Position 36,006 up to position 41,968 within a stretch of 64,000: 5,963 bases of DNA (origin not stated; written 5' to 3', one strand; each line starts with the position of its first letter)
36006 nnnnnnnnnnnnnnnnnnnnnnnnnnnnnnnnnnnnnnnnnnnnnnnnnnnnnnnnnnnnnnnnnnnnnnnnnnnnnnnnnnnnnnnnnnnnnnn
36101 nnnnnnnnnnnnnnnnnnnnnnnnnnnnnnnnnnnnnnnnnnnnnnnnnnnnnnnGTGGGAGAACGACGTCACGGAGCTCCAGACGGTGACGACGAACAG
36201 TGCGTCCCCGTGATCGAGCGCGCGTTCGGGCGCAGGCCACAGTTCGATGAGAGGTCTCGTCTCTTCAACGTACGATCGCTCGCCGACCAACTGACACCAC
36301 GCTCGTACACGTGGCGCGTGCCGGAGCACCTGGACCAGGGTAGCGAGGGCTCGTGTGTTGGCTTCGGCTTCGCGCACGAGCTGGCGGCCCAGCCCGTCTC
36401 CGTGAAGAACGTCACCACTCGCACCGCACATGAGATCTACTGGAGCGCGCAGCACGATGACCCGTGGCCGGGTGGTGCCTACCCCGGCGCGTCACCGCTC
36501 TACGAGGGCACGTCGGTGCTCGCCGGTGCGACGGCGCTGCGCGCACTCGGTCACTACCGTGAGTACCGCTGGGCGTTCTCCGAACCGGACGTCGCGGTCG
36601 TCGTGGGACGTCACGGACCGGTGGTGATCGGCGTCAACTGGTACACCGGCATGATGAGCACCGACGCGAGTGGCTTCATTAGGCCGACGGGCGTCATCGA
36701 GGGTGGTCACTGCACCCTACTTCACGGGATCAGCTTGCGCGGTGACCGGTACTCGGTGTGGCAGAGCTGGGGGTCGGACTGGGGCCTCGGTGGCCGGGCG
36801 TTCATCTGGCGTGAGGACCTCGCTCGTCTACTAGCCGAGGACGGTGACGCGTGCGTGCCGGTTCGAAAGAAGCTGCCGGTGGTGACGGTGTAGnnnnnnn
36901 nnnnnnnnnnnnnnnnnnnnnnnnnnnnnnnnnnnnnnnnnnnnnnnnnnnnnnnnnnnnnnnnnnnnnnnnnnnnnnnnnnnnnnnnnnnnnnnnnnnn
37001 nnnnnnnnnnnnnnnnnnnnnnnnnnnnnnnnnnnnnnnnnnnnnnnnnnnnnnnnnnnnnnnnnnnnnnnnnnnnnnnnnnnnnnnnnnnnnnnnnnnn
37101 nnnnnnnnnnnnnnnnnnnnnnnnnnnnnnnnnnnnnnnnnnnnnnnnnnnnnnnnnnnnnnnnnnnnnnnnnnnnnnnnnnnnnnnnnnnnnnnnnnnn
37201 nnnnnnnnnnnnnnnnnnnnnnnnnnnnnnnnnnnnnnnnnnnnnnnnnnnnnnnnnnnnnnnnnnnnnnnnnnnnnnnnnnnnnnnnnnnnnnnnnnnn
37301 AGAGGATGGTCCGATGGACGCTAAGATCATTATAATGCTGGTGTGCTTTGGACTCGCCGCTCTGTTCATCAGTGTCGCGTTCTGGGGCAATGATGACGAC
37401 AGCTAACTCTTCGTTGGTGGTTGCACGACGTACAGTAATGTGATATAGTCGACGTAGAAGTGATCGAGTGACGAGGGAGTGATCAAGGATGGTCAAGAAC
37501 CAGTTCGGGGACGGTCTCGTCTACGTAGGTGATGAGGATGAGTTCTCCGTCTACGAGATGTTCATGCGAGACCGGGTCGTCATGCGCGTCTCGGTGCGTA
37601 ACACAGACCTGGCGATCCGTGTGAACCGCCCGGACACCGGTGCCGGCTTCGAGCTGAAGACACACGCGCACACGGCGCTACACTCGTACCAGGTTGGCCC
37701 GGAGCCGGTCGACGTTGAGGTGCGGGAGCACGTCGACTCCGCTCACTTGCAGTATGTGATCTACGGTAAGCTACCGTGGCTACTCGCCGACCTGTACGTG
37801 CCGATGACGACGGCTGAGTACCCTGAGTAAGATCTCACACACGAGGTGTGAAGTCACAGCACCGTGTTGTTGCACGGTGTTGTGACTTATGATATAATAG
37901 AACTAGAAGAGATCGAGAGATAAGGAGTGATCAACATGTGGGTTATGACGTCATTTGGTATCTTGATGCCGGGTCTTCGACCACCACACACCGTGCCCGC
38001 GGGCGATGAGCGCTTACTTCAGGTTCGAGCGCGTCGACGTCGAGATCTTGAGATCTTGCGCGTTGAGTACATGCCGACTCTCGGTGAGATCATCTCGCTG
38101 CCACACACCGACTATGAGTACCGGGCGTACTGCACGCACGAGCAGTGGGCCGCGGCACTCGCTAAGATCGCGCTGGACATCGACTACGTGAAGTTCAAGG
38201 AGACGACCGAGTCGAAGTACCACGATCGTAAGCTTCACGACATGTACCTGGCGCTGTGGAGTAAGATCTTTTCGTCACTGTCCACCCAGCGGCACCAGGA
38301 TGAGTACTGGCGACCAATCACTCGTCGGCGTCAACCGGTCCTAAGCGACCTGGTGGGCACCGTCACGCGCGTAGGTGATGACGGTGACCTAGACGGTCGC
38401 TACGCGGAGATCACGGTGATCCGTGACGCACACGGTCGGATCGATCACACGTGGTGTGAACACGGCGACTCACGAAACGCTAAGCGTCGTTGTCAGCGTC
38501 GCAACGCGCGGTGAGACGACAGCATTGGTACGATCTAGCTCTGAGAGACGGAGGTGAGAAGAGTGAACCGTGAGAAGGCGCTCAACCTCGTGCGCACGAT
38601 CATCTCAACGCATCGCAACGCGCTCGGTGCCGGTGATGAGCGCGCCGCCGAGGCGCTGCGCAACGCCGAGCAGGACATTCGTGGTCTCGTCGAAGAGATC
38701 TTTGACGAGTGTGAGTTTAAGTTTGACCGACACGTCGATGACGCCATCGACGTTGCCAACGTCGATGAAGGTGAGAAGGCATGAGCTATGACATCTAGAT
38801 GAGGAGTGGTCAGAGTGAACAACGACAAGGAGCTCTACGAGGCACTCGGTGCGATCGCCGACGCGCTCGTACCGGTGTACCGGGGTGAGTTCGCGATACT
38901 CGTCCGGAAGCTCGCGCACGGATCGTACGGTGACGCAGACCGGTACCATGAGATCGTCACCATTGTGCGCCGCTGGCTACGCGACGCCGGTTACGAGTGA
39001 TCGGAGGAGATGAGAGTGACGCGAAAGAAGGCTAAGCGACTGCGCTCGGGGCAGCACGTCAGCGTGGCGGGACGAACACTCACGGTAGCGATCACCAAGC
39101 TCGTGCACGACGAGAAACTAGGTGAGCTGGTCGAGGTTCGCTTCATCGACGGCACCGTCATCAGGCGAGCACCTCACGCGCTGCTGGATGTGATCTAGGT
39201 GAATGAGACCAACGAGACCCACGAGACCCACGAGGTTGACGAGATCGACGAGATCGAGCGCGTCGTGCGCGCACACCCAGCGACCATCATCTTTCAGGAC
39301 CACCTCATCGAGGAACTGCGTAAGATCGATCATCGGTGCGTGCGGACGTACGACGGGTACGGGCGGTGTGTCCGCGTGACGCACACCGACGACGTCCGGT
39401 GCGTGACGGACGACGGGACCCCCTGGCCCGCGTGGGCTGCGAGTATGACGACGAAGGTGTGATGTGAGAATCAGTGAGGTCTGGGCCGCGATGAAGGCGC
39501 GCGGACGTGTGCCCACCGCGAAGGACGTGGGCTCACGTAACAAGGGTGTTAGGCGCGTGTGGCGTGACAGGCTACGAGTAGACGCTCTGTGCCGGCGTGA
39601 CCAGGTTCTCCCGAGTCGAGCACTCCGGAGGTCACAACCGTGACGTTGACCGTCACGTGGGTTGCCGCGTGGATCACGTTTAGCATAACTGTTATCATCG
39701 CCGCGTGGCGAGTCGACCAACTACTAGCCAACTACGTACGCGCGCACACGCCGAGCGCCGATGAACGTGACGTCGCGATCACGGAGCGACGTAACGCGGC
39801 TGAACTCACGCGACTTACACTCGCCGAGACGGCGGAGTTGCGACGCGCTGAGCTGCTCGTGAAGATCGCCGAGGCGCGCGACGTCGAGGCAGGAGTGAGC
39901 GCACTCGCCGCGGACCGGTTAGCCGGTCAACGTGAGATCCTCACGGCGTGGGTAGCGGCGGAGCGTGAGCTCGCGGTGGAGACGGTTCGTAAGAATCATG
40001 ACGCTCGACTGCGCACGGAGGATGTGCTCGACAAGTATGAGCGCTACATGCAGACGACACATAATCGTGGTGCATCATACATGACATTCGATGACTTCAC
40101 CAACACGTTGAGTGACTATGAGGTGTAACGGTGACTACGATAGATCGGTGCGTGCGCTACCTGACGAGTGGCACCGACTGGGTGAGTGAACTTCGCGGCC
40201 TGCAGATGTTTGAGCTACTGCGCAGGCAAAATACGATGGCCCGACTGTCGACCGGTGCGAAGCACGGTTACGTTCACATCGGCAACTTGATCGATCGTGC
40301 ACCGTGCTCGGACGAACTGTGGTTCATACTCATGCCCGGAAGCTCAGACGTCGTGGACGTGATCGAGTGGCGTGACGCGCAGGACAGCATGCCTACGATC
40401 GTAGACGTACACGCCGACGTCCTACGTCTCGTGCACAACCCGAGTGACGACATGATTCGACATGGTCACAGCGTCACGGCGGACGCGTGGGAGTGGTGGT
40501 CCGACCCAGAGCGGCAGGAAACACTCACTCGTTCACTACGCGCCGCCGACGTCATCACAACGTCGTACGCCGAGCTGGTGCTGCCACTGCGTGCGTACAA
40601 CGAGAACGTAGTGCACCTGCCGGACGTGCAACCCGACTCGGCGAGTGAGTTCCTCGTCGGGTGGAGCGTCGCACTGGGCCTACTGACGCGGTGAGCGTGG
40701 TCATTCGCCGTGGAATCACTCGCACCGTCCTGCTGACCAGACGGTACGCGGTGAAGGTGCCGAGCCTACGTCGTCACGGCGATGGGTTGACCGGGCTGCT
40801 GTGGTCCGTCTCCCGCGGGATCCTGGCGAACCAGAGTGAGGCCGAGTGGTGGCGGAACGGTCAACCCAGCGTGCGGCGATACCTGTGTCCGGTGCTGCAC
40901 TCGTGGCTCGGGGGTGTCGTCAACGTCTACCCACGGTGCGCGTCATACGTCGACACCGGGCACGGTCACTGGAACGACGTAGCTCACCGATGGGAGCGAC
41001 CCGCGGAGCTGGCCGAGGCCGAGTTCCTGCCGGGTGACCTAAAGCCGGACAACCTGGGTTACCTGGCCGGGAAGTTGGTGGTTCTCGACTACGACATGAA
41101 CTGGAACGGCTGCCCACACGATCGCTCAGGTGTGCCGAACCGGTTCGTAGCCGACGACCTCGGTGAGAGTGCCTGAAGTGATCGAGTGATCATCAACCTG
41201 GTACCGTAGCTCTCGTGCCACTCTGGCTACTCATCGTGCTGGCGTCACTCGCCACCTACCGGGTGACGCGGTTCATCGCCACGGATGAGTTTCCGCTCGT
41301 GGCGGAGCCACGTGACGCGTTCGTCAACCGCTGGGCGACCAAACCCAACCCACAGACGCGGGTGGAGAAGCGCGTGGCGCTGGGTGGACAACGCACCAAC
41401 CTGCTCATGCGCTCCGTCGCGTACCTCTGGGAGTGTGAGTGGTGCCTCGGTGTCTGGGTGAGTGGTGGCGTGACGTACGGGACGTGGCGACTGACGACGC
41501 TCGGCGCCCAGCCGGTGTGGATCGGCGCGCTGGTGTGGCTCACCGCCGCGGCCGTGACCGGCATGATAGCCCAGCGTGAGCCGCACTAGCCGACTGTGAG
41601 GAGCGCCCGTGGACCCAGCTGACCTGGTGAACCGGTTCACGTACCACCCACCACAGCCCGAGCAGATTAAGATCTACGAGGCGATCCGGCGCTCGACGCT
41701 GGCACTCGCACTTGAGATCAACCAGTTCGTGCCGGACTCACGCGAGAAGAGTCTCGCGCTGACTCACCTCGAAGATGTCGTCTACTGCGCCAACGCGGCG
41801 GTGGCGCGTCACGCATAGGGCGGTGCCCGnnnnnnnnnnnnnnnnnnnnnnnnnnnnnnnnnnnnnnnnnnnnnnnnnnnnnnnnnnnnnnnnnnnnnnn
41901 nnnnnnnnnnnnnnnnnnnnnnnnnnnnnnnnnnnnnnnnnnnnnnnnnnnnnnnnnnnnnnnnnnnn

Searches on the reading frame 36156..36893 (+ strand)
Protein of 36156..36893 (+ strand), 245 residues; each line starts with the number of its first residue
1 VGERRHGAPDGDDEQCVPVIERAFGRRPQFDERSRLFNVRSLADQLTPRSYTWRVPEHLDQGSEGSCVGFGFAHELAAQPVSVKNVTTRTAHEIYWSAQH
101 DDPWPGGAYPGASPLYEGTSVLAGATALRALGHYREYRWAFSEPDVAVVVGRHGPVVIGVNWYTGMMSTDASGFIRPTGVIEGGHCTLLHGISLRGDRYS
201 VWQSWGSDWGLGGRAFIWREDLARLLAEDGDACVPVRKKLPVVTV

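Call 47: search_protein_families(library=pfam, max_evalue=0.01, proteins=[window:36156-36893:+])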
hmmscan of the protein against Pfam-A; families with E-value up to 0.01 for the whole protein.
window:36156-36893:+ (245 aa): 0 families

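Call 77: search_protein_families(library=phrogs, max_evalue=0.001, proteins=[window:36156-36893:+])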
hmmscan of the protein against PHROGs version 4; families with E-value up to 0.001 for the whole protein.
window:36156-36893:+ (245 aa): 1 family
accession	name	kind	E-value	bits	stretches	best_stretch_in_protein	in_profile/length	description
phrog_16701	-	other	3.9e-48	164.9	1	22-239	3-233/234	peptidase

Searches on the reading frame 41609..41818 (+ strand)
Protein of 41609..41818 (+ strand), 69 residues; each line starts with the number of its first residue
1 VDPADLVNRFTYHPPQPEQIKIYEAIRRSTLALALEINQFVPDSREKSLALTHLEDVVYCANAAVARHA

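Call 47: search_protein_families(library=pfam, max_evalue=0.01, proteins=[window:41609-41818:+])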
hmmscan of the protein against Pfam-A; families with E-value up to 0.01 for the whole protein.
window:41609-41818:+ (69 aa): 1 family
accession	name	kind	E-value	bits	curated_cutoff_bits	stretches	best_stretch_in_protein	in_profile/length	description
PF24729.2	Acb2_Tad1_hairpin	-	5.3e-18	65.4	27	1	11-67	1-58/58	Acb2/Tad1, hairpin domain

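Call 77: search_protein_families(library=phrogs, max_evalue=0.001, proteins=[window:41609-41818:+])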
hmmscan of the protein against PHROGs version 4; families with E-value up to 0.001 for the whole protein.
window:41609-41818:+ (69 aa): 3 families
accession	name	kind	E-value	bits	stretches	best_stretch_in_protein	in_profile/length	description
phrog_1454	-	unknown function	4.6e-23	82.2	1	4-69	11-77/81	-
phrog_31113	-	unknown function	1.4e-09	39.3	1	9-66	22-79/166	-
phrog_15810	-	unknown function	0.00042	21.4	1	41-61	30-50/55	-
